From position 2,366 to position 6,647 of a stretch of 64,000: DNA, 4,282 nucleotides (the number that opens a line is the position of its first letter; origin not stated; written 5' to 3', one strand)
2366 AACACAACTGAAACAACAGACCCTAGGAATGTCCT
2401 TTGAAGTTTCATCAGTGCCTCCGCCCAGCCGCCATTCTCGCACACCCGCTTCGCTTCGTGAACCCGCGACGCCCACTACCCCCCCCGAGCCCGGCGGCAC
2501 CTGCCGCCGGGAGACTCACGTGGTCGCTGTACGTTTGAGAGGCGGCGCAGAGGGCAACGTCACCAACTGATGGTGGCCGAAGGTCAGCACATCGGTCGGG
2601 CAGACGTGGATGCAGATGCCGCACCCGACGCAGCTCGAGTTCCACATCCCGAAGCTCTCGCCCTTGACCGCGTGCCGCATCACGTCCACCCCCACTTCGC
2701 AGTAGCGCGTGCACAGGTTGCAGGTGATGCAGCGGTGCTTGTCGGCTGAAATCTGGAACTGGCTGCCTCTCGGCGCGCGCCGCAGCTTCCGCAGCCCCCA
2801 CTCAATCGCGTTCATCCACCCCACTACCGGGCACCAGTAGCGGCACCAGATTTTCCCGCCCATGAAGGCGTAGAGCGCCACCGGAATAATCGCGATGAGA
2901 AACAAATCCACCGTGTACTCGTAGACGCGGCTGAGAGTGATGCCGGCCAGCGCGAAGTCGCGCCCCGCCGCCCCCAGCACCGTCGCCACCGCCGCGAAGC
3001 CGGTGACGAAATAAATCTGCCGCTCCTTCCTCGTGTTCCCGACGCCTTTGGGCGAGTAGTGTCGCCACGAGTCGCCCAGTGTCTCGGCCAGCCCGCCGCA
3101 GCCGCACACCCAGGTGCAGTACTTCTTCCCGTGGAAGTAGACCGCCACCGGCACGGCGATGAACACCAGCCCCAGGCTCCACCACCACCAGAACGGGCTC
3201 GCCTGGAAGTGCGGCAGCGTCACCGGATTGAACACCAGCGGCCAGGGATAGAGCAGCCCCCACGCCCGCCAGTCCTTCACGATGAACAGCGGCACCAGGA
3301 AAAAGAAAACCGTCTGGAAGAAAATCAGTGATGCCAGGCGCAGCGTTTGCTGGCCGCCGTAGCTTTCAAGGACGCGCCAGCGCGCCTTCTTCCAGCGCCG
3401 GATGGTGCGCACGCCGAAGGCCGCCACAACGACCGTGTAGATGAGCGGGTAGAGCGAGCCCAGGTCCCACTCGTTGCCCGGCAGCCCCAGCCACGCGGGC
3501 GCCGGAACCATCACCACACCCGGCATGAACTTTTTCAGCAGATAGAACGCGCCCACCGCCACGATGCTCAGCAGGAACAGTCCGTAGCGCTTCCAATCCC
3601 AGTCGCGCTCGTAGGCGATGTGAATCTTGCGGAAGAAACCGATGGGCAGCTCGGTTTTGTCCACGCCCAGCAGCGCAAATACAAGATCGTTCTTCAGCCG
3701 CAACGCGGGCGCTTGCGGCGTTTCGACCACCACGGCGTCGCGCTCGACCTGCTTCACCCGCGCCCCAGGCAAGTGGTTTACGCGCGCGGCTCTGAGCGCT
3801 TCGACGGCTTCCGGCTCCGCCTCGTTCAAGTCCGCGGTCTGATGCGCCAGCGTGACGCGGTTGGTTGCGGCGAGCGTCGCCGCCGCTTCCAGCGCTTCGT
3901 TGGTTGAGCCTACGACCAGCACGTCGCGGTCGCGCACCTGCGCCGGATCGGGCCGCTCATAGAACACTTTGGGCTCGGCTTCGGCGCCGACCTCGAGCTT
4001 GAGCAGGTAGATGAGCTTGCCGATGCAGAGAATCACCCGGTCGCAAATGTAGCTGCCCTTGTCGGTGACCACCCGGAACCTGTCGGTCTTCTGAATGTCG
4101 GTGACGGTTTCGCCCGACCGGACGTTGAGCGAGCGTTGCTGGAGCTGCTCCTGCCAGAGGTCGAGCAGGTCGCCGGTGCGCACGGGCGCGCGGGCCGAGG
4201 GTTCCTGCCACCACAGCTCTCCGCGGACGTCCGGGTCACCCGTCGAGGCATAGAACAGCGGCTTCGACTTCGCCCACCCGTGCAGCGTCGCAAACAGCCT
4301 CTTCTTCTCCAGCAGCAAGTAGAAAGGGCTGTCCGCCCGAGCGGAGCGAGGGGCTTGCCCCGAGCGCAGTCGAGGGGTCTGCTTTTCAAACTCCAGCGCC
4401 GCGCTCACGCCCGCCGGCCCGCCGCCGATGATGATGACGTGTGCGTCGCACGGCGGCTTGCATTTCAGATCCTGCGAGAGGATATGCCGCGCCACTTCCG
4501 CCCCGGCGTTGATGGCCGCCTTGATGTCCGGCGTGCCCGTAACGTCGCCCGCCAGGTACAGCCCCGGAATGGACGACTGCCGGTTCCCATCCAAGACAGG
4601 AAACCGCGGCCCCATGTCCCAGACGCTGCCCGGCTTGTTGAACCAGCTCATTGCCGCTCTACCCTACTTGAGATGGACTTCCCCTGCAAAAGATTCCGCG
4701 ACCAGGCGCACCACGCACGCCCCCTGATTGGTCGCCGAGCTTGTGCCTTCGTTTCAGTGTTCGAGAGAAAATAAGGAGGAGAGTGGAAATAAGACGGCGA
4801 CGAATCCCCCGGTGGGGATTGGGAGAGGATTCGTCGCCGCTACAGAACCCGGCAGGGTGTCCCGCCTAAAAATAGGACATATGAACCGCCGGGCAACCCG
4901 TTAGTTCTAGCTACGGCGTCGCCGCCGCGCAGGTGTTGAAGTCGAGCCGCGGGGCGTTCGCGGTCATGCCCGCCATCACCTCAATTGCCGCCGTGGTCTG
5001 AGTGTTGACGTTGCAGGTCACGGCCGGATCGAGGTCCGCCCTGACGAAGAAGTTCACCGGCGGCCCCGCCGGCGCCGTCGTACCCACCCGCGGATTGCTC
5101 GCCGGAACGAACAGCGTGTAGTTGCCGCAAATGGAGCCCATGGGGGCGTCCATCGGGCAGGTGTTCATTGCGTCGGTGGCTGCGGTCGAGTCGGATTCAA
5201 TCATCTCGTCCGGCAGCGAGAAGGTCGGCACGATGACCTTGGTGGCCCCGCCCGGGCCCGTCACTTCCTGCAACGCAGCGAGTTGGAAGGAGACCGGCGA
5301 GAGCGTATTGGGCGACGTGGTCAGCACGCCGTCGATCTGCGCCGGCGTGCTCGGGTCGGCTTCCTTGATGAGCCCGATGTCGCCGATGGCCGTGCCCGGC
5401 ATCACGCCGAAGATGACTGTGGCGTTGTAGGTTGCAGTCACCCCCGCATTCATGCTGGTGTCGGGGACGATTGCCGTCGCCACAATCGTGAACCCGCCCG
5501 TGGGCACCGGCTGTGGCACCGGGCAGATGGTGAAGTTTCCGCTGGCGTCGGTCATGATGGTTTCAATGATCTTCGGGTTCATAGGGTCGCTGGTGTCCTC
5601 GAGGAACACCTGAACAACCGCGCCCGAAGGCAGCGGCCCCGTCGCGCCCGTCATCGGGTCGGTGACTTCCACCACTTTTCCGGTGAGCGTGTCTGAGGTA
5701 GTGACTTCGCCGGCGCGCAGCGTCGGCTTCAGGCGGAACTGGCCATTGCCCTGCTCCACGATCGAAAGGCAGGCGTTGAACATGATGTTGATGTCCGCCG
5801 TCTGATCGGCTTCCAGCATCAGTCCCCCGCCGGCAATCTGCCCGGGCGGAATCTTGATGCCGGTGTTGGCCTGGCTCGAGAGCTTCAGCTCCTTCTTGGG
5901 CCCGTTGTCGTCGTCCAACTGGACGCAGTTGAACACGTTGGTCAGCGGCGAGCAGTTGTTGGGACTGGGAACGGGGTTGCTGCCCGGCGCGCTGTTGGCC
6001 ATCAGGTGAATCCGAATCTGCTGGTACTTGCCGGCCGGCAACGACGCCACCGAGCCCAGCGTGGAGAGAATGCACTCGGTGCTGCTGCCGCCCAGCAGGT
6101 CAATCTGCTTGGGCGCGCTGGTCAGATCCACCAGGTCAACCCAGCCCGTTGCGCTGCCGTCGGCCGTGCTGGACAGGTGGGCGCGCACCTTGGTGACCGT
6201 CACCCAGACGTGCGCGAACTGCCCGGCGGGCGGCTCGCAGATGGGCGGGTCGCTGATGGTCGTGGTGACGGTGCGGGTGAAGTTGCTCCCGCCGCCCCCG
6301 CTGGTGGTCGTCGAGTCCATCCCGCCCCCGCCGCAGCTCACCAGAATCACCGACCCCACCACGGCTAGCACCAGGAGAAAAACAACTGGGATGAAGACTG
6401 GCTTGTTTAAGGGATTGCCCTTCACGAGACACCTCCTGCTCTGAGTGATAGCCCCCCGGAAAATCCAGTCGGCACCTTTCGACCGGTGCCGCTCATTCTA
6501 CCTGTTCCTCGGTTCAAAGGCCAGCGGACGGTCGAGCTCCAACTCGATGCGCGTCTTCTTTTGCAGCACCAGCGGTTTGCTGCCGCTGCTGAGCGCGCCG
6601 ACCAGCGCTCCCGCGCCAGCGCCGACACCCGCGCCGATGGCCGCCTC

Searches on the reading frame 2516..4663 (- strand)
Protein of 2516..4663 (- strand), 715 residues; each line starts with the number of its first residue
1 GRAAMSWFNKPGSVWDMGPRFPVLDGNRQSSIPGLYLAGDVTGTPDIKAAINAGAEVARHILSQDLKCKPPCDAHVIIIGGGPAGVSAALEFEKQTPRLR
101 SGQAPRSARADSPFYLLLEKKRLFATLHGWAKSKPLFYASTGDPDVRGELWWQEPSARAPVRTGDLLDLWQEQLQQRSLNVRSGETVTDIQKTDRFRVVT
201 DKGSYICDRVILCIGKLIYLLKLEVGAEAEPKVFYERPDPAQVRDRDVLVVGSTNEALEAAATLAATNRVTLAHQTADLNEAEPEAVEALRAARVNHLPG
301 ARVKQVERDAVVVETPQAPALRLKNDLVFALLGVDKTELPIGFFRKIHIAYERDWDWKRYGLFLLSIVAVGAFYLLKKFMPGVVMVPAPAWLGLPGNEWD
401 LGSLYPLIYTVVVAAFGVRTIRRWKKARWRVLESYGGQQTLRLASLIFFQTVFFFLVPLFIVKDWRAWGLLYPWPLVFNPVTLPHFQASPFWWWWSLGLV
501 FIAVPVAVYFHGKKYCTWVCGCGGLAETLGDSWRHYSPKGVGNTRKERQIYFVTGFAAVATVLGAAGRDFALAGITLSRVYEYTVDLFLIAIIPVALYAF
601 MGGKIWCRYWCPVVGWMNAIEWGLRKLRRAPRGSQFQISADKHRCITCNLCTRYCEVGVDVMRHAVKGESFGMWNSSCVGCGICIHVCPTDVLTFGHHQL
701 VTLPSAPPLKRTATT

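Call 41: search_protein_families(library=pfam, proteins=[window:2516-4663:-], max_evalue=0.0001)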
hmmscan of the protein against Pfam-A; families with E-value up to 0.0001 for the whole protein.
window:2516-4663:- (715 aa): 11 families
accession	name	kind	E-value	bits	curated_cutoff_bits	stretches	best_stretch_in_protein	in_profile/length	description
PF13738.12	Pyr_redox_3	-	3.2e-23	82.9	30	1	77-336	1-269/305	Pyridine nucleotide-disulphide oxidoreductase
PF07992.20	Pyr_redox_2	-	8.8e-15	55.3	26.1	1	75-336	2-239/291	Pyridine nucleotide-disulphide oxidoreductase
PF14697.11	Fer4_21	-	5.4e-09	36.5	35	1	641-693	4-57/59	4Fe-4S dicluster domain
PF12838.12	Fer4_7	-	7e-07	30.1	27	1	644-692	1-52/52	4Fe-4S dicluster domain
PF13187.11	Fer4_9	-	1e-06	29.1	27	1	644-692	1-51/52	4Fe-4S dicluster domain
PF00070.33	Pyr_redox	-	2.1e-06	28.6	22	0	248-311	2-71/82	Pyridine nucleotide-disulphide oxidoreductase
PF00037.32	Fer4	-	1.1e-05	25.5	21.1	1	676-694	6-24/24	4Fe-4S binding domain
PF01266.30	DAO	-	1.3e-05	25.3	27.9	0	161-300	146-299/353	FAD dependent oxidoreductase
PF03486.20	HI0933_like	-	1.7e-05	24.8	50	0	75-95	2-22/244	HI0933-like protein Rossmann domain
PF13237.11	Fer4_10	-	5e-05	23.6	25.5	0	638-689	2-53/53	4Fe-4S dicluster domain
PF13534.11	Fer4_17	-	9.7e-05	23.3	22.2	0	607-660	8-61/61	4Fe-4S dicluster domain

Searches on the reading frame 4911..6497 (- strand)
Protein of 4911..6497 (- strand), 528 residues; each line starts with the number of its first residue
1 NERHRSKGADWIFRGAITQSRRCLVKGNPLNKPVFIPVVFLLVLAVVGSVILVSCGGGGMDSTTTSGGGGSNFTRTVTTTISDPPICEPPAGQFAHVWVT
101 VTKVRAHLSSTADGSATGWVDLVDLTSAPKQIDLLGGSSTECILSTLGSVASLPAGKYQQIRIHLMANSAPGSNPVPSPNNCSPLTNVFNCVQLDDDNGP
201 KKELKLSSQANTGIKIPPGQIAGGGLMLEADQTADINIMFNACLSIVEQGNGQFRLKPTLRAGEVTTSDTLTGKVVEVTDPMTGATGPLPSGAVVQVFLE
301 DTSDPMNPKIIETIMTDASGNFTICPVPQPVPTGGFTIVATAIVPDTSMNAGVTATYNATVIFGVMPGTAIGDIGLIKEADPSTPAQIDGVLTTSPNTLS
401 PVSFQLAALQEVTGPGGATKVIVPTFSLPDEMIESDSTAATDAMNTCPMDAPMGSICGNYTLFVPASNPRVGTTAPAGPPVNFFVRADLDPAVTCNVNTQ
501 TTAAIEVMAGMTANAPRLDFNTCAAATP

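Call 41: search_protein_families(library=pfam, proteins=[window:4911-6497:-], max_evalue=0.0001)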
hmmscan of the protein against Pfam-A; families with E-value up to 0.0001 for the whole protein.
window:4911-6497:- (528 aa): 1 family
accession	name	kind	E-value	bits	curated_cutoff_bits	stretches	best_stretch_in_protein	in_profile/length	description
PF14321.11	DUF4382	-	7.3e-21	75.3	25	1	76-258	3-136/136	Domain of unknown function (DUF4382)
